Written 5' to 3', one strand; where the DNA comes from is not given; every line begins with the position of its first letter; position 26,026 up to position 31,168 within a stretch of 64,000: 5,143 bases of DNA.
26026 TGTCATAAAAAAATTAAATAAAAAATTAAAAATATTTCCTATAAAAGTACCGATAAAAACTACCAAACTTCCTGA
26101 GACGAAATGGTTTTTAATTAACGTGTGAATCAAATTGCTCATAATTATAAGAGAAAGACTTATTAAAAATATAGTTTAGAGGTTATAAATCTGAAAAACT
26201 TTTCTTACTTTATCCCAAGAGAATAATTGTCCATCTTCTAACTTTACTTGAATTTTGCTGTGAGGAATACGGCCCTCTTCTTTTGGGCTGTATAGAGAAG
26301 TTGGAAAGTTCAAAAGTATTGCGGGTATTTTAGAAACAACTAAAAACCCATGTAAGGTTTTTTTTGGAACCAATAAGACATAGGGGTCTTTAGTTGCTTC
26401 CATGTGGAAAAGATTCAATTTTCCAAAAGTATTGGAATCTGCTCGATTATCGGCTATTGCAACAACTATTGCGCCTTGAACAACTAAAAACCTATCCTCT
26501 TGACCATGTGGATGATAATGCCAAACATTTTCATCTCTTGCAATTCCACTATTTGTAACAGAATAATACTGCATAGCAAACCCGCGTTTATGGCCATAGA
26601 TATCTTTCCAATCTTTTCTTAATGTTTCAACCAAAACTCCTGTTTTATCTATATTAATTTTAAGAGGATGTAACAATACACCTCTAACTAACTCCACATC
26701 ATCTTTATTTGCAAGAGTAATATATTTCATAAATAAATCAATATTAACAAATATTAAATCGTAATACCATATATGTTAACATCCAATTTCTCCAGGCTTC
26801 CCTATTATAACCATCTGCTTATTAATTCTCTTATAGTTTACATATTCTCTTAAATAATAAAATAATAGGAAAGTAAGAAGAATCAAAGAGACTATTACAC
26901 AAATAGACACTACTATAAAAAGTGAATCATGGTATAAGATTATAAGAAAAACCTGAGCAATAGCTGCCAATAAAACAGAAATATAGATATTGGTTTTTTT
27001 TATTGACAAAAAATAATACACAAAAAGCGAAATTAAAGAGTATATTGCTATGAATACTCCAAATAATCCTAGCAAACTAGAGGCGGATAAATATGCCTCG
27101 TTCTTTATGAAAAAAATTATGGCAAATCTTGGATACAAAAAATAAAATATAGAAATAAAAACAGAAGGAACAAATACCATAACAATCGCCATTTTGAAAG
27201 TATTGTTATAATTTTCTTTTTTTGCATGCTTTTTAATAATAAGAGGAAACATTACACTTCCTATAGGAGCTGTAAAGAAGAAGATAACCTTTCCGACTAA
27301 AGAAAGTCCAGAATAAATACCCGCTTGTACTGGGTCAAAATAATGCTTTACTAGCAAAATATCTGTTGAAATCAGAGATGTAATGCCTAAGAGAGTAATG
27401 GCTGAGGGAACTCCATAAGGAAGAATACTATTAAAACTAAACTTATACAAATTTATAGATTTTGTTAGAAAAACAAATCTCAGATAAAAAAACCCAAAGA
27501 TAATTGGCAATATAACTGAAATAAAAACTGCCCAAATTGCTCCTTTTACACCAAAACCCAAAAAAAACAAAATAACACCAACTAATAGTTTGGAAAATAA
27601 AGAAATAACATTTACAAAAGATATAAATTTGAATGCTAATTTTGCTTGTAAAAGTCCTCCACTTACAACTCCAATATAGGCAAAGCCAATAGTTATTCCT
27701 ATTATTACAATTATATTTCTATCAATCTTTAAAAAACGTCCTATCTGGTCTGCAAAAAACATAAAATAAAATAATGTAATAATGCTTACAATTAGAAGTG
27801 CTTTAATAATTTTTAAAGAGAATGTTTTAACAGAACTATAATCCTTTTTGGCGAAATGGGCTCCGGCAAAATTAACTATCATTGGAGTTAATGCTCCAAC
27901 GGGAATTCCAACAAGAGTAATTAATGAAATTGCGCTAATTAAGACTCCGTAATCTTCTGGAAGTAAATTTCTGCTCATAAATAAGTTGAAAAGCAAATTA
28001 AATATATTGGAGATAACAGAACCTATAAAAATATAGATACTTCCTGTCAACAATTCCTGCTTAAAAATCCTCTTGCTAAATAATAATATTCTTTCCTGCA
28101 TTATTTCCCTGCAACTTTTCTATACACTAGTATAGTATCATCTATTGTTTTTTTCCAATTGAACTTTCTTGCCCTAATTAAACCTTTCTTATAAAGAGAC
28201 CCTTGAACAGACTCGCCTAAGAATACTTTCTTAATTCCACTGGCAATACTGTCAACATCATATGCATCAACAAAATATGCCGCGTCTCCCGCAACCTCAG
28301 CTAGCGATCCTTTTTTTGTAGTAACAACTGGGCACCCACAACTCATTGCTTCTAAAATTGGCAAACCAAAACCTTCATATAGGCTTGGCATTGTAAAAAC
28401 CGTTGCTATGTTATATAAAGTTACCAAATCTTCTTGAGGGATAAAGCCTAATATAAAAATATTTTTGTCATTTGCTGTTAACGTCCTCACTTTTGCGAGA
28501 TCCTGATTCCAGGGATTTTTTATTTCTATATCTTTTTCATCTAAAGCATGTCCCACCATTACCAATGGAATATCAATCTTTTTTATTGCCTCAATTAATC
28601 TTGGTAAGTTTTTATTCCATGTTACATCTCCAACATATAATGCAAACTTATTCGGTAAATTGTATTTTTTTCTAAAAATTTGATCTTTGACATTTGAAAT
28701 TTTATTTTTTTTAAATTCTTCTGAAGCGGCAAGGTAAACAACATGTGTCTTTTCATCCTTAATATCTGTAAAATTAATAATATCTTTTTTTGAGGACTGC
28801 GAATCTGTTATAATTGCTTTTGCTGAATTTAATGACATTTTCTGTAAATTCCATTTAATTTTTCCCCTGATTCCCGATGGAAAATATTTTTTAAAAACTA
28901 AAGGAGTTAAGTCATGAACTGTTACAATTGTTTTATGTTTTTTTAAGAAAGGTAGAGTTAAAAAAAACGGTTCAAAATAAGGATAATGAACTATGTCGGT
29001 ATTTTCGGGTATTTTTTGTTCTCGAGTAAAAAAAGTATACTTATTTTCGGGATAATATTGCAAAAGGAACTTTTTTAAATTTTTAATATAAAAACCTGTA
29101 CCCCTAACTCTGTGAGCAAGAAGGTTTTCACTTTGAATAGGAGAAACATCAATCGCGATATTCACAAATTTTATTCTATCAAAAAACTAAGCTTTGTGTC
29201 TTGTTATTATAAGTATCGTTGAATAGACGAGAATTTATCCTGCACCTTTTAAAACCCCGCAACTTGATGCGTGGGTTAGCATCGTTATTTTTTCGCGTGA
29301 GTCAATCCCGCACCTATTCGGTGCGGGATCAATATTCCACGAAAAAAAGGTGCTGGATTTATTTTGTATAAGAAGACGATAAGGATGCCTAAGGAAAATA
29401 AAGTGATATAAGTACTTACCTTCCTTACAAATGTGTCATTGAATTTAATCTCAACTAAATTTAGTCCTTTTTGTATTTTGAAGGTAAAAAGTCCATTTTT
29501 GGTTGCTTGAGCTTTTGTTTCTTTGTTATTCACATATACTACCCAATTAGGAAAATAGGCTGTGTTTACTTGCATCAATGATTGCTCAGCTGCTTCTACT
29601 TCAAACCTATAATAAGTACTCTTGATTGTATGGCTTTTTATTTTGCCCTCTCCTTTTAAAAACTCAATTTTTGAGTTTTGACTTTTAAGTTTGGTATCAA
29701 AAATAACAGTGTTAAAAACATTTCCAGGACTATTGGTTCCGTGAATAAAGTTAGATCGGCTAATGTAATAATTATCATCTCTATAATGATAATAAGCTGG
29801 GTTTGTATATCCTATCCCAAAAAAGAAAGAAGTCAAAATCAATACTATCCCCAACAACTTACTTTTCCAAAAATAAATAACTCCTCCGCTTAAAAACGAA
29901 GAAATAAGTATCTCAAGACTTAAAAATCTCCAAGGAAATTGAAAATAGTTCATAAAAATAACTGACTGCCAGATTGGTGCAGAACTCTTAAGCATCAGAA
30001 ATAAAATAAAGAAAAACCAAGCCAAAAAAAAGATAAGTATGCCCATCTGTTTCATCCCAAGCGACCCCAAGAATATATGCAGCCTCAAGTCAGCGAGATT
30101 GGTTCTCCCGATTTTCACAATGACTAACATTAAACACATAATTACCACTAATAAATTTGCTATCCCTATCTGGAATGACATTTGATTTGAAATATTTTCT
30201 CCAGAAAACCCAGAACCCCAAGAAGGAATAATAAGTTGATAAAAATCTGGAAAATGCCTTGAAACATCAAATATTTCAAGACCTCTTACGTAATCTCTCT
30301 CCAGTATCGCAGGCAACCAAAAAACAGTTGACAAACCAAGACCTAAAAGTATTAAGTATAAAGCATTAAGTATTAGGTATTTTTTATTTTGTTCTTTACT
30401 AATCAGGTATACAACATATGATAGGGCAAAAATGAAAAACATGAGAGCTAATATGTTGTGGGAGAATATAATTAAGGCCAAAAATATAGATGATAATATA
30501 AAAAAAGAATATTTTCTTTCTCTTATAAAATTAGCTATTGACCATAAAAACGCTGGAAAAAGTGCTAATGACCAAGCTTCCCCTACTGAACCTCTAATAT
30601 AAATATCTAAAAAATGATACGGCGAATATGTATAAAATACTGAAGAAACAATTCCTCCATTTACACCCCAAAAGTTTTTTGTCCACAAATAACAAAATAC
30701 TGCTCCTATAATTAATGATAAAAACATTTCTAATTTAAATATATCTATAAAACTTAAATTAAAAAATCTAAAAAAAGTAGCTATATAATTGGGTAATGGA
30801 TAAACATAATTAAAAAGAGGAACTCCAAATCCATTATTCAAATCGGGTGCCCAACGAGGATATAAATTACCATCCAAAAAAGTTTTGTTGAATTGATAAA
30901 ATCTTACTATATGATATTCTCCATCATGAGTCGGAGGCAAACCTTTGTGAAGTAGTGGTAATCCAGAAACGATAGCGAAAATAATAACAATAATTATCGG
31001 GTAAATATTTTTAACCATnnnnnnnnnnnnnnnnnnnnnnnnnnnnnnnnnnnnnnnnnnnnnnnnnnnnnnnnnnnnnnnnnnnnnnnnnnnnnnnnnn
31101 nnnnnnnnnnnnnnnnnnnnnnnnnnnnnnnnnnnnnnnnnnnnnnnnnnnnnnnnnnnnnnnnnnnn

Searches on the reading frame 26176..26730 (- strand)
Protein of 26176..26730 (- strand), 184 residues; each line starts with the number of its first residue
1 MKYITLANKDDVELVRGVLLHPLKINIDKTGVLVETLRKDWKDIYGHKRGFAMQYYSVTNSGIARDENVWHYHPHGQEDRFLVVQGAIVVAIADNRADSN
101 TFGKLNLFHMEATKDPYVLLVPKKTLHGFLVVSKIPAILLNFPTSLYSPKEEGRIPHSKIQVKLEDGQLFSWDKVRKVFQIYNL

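Call 42: search_protein_families(library=pfam, proteins=[window:26176-26730:-], max_evalue=0.00001)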
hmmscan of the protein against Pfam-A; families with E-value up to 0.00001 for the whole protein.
window:26176-26730:- (184 aa): 1 family
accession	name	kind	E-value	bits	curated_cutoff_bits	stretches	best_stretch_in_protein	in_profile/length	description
PF00908.23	dTDP_sugar_isom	-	8.2e-15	55.4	27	1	15-163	4-149/168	dTDP-4-dehydrorhamnose 3,5-epimerase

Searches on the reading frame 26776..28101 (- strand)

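Call 42: search_protein_families(library=pfam, proteins=[window:26776-28101:-], max_evalue=0.00001)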
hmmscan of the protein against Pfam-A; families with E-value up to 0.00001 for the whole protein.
window:26776-28101:- (441 aa): 2 families
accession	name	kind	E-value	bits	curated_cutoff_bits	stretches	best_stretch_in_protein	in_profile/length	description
PF13440.11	Polysacc_synt_3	-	2.2e-12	47.3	23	1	42-330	2-282/293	Polysaccharide biosynthesis protein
PF01943.22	Polysacc_synt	-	6.1e-08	32.8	28.2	1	18-290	2-272/274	Polysaccharide biosynthesis protein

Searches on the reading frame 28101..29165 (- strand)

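Call 42: search_protein_families(library=pfam, proteins=[window:28101-29165:-], max_evalue=0.00001)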
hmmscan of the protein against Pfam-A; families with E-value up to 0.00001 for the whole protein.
window:28101-29165:- (354 aa): 4 families
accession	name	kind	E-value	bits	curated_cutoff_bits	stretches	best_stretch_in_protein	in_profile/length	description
PF00534.26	Glycos_transf_1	-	1.4e-32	113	26.4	1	165-320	6-161/172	Glycosyl transferases group 1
PF13692.12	Glyco_trans_1_4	-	2.1e-24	86.8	27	1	175-314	4-139/142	Glycosyl transferases group 1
PF13439.12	Glyco_transf_4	-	8.9e-11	42.5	28.5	1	50-144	71-163/170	Glycosyltransferase Family 4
PF20706.3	GT4-conflict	-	1.4e-06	28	26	1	244-291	272-319/385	Family 4 Glycosyltransferase in conflict systems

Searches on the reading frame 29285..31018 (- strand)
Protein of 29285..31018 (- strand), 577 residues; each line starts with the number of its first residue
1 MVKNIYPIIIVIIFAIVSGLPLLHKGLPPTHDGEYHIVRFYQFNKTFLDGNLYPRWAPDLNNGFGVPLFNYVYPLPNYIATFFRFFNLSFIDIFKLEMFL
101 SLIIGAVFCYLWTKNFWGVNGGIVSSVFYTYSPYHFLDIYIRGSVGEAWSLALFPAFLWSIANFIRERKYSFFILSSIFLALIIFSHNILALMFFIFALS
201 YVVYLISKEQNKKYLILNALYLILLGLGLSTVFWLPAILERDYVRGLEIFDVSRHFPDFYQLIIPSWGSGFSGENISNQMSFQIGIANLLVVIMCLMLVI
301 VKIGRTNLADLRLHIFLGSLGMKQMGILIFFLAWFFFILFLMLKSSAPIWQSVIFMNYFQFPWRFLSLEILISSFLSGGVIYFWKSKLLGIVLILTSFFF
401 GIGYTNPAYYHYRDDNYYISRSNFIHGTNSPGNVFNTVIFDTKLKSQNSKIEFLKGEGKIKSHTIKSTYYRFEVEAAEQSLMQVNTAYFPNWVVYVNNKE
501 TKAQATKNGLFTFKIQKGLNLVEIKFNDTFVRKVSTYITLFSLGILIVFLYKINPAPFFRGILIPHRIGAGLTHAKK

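Call 42: search_protein_families(library=pfam, proteins=[window:29285-31018:-], max_evalue=0.00001)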
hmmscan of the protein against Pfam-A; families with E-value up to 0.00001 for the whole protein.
window:29285-31018:- (577 aa): 2 families
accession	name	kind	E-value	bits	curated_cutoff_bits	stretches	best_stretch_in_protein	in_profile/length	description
PF10131.15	PTPS_related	-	2.9e-10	39.7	26.4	1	69-393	1-296/621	6-pyruvoyl-tetrahydropterin synthase related domain; membrane protein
PF09586.16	YfhO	-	3.2e-07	29.6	28.5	1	458-530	754-827/835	Bacterial membrane protein YfhO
